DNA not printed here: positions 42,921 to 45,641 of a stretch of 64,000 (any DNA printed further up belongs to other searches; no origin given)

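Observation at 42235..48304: Reverse-oriented carrier-protein acyl-tailoring operon embedded in the pseudaminic acid genes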

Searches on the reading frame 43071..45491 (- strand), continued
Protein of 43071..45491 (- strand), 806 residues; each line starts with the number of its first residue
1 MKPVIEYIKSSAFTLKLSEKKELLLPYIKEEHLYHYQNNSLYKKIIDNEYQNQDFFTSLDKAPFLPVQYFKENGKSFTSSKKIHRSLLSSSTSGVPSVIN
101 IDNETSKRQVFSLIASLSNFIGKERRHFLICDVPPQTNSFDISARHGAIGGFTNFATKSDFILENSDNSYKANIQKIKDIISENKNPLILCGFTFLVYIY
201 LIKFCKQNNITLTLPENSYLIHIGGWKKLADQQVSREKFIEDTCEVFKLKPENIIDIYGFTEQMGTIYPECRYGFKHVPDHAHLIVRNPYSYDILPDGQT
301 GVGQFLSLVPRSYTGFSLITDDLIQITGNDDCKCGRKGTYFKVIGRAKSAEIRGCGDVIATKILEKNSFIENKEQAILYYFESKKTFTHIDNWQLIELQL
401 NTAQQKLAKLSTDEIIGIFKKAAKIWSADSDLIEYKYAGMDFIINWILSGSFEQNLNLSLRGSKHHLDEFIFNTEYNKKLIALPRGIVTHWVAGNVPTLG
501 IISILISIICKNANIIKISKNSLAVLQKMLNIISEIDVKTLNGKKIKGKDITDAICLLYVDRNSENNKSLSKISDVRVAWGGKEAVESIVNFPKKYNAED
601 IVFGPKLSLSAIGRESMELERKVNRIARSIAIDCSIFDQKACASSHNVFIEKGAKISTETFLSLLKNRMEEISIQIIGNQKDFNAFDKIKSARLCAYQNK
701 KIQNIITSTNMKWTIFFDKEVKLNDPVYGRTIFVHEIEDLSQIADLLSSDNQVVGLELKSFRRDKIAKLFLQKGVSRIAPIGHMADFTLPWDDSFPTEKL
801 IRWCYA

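Call 20: find_encoding_contigs(protein=P0026, flank=10000, max_places=1)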
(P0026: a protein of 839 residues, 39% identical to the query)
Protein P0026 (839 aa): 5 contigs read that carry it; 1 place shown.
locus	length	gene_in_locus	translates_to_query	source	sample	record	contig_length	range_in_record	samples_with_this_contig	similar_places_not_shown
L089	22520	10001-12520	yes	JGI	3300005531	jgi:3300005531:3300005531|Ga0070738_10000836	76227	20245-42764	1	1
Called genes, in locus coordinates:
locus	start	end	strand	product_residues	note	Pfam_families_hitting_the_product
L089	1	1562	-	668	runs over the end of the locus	PF04879:Molybdop_Fe4S4, PF00384:Molybdopterin, PF01568:Molydop_binding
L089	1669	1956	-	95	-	PF01197:Ribosomal_L31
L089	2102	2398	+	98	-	PF01491:Frataxin_Cyay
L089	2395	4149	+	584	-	PF00664:ABC_membrane, PF00005:ABC_tran, PF02463:SMC_N (weak), PF13401:AAA_22 (faint)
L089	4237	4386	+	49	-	-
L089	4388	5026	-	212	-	PF08241:Methyltransf_11, PF13649:Methyltransf_25 (weak)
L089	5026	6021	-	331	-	PF08392:FAE1_CUT1_RppA (weak), PF08545:ACP_syn_III, PF08541:ACP_syn_III_C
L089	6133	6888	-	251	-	PF23441:SDR, PF00106:adh_short, PF08659:KR, PF13561:adh_short_C2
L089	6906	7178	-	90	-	PF00550:PP-binding (faint)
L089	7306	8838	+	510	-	PF00501:AMP-binding, PF13193:AMP-binding_C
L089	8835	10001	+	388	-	PF00465:Fe-ADH, PF25137:ADH_Fe_C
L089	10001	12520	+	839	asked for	PF04443:LuxE, PF05893:LuxC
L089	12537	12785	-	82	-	PF00550:PP-binding (weak)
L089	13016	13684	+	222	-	PF25084:LbH_EIF2B (faint), PF25087:GMPPB_C, PF00132:Hexapep (weak)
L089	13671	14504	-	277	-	PF02522:Antibiotic_NAT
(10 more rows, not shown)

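Call 21: search_solved_structures(query=window:43071-45491:-, max_evalue=0.01)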
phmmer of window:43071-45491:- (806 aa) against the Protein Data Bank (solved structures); distinct sequences matched with E-value up to 0.01: 2.
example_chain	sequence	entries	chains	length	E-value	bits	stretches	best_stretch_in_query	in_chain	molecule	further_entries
7xc6_E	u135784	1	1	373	4.2e-24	88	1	10-356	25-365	LuxE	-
7xc6_A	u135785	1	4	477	6.6e-15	57.6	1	459-749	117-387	Long-chain acyl-protein thioester reductase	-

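Call 28: find_encoding_contigs(protein=P0001, flank=3000, max_places=2)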
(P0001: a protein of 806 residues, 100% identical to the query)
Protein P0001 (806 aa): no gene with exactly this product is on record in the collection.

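Call 40: search_protein_families(library=pfam, proteins=[L049:3515-4267:+, L041:5011-6081:+, L028:6478-7137:+, L051:17892-18851:+, L073:2335-3156:+, L057:7313-8272:+, L041:15062-15697:+, L022:12471-12896:+, L055:12366-13403:+, L055:13452-14429:+], max_evalue=0.01)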
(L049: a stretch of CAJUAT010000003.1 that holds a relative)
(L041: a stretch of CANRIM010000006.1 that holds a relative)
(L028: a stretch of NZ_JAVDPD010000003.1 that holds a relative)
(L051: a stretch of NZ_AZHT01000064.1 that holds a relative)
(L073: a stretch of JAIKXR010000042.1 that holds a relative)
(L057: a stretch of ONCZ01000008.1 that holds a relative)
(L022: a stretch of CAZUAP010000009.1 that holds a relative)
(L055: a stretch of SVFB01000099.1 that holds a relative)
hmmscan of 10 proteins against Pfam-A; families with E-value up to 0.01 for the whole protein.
L049:3515-4267:+ (250 aa): 9 families
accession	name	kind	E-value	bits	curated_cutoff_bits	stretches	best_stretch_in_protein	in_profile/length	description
PF13561.12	adh_short_C2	-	2.7e-56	191.2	27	1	19-249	1-236/236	Enoyl-(Acyl carrier protein) reductase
PF00106.31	adh_short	-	9.4e-43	146.4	26.6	1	13-196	1-189/195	short chain dehydrogenase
PF08659.16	KR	-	5.2e-09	36.7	22.6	1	15-167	3-160/180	KR domain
PF01370.27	Epimerase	-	1.8e-07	31.3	20.9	1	15-142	1-115/240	NAD dependent epimerase/dehydratase family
PF23441.1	SDR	-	0.00068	19.5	27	1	151-248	157-255/258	SDR-like rossmann domain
PF13460.12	NAD_binding_10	-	0.0015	18.8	27.2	1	19-144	1-100/184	NAD(P)H-binding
PF02719.21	Polysacc_synt_2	-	0.0023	17.6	20.2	1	15-173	1-155/293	Polysaccharide biosynthesis protein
PF03435.24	Sacchrp_dh_NADP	-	0.0056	17.5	25.1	0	15-88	1-73/129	Saccharopine dehydrogenase NADP binding domain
PF05368.20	NmrA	-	0.0075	16.3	27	0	13-83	3-72/298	NmrA-like family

L041:5011-6081:+ (356 aa): 2 families
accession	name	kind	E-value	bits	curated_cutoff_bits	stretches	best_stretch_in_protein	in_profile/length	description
PF08541.16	ACP_syn_III_C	-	1.1e-19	70.8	26.6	1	253-342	1-89/90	3-Oxoacyl-[acyl-carrier-protein (ACP)] synthase III C terminal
PF08545.16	ACP_syn_III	-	4.7e-09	36.5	24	1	115-191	1-79/80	3-Oxoacyl-[acyl-carrier-protein (ACP)] synthase III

L028:6478-7137:+ (219 aa): 5 families
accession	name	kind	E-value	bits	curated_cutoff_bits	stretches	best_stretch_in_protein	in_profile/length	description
PF00132.30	Hexapep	-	1.9e-17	62.6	27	2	126-160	2-36/36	Bacterial transferase hexapeptide (six repeats)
PF17836.7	PglD_N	-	1.9e-12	48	23.4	1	5-87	2-78/78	PglD N-terminal domain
PF14602.12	Hexapep_2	-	1.9e-06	27.9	27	1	163-192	3-30/34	Hexapeptide repeat of succinyl-transferase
PF25084.1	LbH_EIF2B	-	1.4e-05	25.5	54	1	104-168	30-103/105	EIF2B subunit epsilon LbH domain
PF25087.1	GMPPB_C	-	2.7e-05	24.2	39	1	104-177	7-78/110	GMPPB C-terminal domain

L051:17892-18851:+ (319 aa): 3 families
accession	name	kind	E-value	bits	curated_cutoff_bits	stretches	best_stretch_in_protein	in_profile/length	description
PF00535.33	Glycos_transf_2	-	1e-24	87.8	23.3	1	5-168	1-164/168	Glycosyl transferase family 2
PF13641.12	Glyco_tranf_2_3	-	6.3e-07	30.1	27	1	4-109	3-112/230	Glycosyltransferase like family 2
PF10111.15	Glyco_tranf_2_2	-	0.0033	17.4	27.3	1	15-106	14-105/276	Glycosyltransferase like family 2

L073:2335-3156:+ (273 aa): 4 families
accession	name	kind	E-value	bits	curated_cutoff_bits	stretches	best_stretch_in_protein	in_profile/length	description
PF00456.26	Transketolase_N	-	7.5e-29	101.2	22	1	18-258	9-267/334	Transketolase, thiamine diphosphate binding domain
PF13292.11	DXP_synthase_N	-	7e-10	39.1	21.2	1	27-181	33-174/274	1-deoxy-D-xylulose-5-phosphate synthase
PF00676.26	E1_dh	-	2.2e-08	33.9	22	1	88-221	68-204/300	Dehydrogenase E1 component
PF02775.26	TPP_enzyme_C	-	0.0003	21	21.9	1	113-183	24-88/151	Thiamine pyrophosphate enzyme, C-terminal TPP binding domain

L057:7313-8272:+ (319 aa): 4 families
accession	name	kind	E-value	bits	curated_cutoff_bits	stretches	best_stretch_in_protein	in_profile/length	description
PF02779.29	Transket_pyr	-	1e-30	107.1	27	1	19-172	8-167/174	Transketolase, pyrimidine binding domain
PF02780.25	Transketolase_C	-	8.5e-24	84.3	25.9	1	191-309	1-124/124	Transketolase, C-terminal domain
PF22613.1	Transketolase_C_1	-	5.7e-06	26.9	27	1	198-240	10-52/113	Transketolase-like TK C-terminal domain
PF17147.9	PFOR_II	-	0.0044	17.8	27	1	201-274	2-78/102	Pyruvate:ferredoxin oxidoreductase core domain II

L041:15062-15697:+ (211 aa): 1 family
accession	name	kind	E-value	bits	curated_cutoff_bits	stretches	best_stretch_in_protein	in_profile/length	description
PF02397.22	Bac_transf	-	1.6e-61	207.4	27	1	12-187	1-179/179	Bacterial sugar transferase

L022:12471-12896:+ (141 aa): 2 families
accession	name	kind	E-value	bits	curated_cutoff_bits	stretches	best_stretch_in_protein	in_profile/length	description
PF13669.12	Glyoxalase_4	-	1.1e-16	61.5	27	1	11-120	1-107/109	Glyoxalase/Bleomycin resistance protein/Dioxygenase superfamily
PF00903.31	Glyoxalase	-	6.6e-05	23.7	20.6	1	9-104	1-93/121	Glyoxalase/Bleomycin resistance protein/Dioxygenase superfamily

L055:12366-13403:+ (345 aa): 0 families

L055:13452-14429:+ (325 aa): 2 families
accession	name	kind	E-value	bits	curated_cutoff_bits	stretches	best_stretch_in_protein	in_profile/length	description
PF01522.26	Polysacc_deac_1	-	2.1e-26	92.8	23.1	2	212-285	47-120/124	Polysaccharide deacetylase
PF10096.14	DUF2334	-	0.002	18.2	26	1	214-250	57-94/203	Uncharacterized protein conserved in bacteria (DUF2334)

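Call 51: search_solved_structures(query=window:43071-45491:-, max_evalue=0.01, show_alignments=2)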
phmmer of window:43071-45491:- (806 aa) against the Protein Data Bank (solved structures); distinct sequences matched with E-value up to 0.01: 2.
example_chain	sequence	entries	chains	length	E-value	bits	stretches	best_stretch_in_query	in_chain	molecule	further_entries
7xc6_E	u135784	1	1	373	4.2e-24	88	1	10-356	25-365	LuxE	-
7xc6_A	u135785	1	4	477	6.6e-15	57.6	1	459-749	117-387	Long-chain acyl-protein thioester reductase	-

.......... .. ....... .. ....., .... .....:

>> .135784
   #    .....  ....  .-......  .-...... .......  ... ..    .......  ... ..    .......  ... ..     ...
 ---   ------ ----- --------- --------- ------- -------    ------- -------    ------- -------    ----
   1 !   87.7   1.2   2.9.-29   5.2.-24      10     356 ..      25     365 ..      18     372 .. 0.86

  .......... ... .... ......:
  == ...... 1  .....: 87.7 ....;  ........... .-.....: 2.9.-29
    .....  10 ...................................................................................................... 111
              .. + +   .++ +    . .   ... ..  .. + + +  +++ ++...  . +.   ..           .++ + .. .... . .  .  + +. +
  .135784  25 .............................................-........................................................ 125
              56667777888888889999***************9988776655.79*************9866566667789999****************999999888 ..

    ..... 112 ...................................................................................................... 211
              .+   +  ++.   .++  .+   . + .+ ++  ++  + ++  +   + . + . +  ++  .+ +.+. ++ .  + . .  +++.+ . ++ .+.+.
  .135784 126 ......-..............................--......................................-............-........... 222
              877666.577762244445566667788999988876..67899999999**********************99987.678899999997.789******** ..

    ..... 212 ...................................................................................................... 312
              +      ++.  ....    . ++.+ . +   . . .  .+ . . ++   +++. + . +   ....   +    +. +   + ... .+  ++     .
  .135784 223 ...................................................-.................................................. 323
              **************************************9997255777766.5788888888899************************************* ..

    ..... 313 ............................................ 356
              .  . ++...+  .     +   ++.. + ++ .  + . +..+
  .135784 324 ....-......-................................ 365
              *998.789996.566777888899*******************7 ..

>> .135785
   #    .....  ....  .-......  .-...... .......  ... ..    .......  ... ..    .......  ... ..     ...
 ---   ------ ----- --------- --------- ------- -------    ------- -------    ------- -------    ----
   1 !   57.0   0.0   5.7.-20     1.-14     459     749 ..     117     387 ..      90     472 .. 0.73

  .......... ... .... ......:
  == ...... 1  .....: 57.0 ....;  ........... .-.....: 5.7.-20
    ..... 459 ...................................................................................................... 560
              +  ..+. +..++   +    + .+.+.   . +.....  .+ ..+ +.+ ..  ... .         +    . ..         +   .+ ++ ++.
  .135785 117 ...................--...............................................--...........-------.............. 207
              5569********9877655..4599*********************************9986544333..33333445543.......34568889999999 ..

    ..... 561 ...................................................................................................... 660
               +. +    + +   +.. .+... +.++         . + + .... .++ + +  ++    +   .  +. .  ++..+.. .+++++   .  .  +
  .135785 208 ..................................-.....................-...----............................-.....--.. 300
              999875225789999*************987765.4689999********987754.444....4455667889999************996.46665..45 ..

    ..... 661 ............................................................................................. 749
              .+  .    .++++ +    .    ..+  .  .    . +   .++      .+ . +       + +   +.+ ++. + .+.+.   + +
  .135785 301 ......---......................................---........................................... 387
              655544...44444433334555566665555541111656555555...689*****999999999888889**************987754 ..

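Call 68: search_protein_families(library=ncbifam, proteins=[L055:12366-13403:+, L084:5789-7147:+], max_evalue=0.01)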
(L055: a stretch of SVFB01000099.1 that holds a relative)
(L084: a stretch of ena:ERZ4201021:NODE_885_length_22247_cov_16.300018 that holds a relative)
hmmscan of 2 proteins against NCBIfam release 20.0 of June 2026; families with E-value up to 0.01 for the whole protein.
L055:12366-13403:+ (345 aa): 0 families

L084:5789-7147:+ (452 aa): 0 families

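Call 77: search_dna_similar(query=window:43071-45491:-, collection=plasmids, mode=protein, max_rows=15)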
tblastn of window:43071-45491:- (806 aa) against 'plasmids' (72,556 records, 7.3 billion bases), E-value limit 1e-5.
Records with a match: 67; places in all: 68; records where one place covers at least 80% of the query: 2.
Best place of each record, by identity: <60% 67.
By first word of the organism name: Priestia 15; Pantoea 13; Rhizobium 10; Azospirillum 7; Streptomyces 5; Streptantibioticus 2; Salmonella 2; Nonomuraea 1; Deinococcus 1; Escherichia 1; and 10 more.
By predicted mobility (MOB-suite, as given by PLSDB): non-mobilizable 53; conjugative 7; mobilizable 7.
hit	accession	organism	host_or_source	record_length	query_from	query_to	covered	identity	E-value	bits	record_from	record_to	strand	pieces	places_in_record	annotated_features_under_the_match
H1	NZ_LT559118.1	Nonomuraea gerenzanensis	-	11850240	5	804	84%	26.2%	3e-32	206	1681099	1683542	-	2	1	none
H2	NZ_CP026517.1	Deinococcus sp. NW-56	whole organism,water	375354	26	792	82%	26.7%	8e-37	233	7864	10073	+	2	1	acyl-CoA reductase | acyl-protein synthetase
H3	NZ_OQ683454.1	Escherichia coli K-12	-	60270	35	782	80%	25.1%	5e-12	138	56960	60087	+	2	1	long-chain-fatty-acid--CoA ligase | acyl-CoA reductase | acyl transferase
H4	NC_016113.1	Streptantibioticus cattleyicolor NRRL 8057 = DSM 46488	-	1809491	172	802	64%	22.0%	2e-13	153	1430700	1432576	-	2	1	none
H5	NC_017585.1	Streptantibioticus cattleyicolor NRRL 8057 = DSM 46488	-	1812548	172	802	64%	22.0%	2e-13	153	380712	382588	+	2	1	none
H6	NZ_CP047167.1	Ponticoccus alexandrii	surface sea water,shallow sea, symbosis ...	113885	35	358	40%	33.6%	4e-45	184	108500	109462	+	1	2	acyl-protein synthetase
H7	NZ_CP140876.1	Rhizobium beringeri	Trifolium pratense,whole organism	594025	34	358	40%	33.3%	1e-41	172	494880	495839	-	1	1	long-chain fatty acid--CoA ligase | acyl-CoA reductase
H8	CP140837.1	Rhizobium beringeri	Trifolium pratense,whole organism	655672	34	358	40%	33.3%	2e-41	172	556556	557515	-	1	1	long-chain fatty acid--CoA ligase | acyl-CoA reductase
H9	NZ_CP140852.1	Rhizobium beringeri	Trifolium pratense,whole organism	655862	34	358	40%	33.3%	2e-41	172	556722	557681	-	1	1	long-chain fatty acid--CoA ligase | acyl-CoA reductase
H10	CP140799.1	Rhizobium beringeri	Trifolium pratense,whole organism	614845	34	358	40%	33.3%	4e-41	171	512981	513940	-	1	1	long-chain fatty acid--CoA ligase | acyl-CoA reductase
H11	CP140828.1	Rhizobium beringeri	Trifolium pratense,whole organism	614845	34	358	40%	33.3%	4e-41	171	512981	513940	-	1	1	long-chain fatty acid--CoA ligase | acyl-CoA reductase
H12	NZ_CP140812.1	Rhizobium beringeri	Trifolium pratense,whole organism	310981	34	358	40%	33.3%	5e-41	171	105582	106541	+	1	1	long-chain fatty acid--CoA ligase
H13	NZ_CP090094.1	Rhizobium leguminosarum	Galega,Cell culture,Plant nodule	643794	34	358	40%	33.0%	5e-41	171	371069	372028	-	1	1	long-chain fatty acid--CoA ligase | acyl-CoA reductase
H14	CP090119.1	Rhizobium leguminosarum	Trifolium ambiguum,Cell culture,Plant ...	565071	34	358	40%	33.0%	3e-40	168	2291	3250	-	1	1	long-chain fatty acid--CoA ligase | acyl-CoA reductase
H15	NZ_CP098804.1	Rhizobium anhuiense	Trifolium dubium,Cell culture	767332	57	358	37%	34.9%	4e-41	171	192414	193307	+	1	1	long-chain fatty acid--CoA ligase | acyl-CoA reductase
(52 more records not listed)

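Call 78: find_encoding_contigs(protein=P0043, flank=10000, max_places=1)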
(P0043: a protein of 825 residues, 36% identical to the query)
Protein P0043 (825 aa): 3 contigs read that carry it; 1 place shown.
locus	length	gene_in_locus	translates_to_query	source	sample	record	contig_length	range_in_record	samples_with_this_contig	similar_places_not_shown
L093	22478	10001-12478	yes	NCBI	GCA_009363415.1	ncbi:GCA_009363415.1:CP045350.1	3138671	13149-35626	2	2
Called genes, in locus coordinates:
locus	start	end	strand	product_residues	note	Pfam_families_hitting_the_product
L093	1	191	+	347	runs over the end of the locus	PF00571:CBS, PF00483:NTP_transferase, PF12804:NTP_transf_3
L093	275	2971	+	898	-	-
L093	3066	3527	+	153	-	PF01467:CTP_transf_like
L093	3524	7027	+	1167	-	PF05159:Capsule_synth (weak)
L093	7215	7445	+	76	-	PF00550:PP-binding (faint)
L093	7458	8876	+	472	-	PF00501:AMP-binding, PF13193:AMP-binding_C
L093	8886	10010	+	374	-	PF00465:Fe-ADH, PF13685:Fe-ADH_2 (faint), PF25137:ADH_Fe_C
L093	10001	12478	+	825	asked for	PF04443:LuxE, PF05893:LuxC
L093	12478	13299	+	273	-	-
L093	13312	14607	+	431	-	PF16254:DUF4910, PF09940:DUF2172, PF16221:HTH_47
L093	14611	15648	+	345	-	PF00106:adh_short, PF01073:3Beta_HSD, PF01370:Epimerase, PF02719:Polysacc_synt_2, PF04321:RmlD_sub_bind, PF07993:NAD_binding_4, PF13460:NAD_binding_10, PF16363:GDP_Man_Dehyd, +1 more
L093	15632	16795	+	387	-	PF01041:DegT_DnrJ_EryC1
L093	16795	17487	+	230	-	PF02348:CTP_transf_3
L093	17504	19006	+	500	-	PF04101:Glyco_tran_28_C (weak), PF13302:Acetyltransf_3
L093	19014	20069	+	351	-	PF03102:NeuB, PF08666:SAF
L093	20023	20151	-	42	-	-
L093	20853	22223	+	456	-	-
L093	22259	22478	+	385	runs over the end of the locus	PF04464:Glyphos_transf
